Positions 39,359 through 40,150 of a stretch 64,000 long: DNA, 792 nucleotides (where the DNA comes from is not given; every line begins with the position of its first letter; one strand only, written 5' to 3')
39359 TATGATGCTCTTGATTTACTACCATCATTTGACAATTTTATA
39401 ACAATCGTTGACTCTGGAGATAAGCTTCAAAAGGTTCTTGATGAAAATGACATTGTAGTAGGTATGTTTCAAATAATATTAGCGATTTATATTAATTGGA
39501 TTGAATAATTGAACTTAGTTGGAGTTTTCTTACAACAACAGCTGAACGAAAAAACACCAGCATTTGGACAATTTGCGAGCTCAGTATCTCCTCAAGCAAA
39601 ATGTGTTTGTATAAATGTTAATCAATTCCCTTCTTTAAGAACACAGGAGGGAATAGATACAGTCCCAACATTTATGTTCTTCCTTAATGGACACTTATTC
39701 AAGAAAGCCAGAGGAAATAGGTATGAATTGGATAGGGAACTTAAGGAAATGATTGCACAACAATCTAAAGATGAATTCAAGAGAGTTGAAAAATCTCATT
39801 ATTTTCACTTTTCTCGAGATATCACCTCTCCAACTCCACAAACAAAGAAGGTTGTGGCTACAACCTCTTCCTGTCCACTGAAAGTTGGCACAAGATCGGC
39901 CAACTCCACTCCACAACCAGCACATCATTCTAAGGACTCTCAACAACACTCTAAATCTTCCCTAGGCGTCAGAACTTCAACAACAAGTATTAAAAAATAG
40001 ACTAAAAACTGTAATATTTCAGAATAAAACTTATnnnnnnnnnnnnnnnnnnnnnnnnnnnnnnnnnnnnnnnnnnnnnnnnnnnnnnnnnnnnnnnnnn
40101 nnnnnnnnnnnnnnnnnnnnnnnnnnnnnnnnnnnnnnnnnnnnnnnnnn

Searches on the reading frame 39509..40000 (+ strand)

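Call 47: search_protein_families(library=pfam, proteins=[window:39509-40000:+], max_evalue=0.01)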
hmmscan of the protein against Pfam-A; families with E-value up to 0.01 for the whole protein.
window:39509-40000:+ (163 aa): 1 family
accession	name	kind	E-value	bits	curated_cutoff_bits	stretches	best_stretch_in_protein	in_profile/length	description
PF00085.26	Thioredoxin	-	6.9e-05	23.2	23.5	1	17-72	38-93/103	Thioredoxin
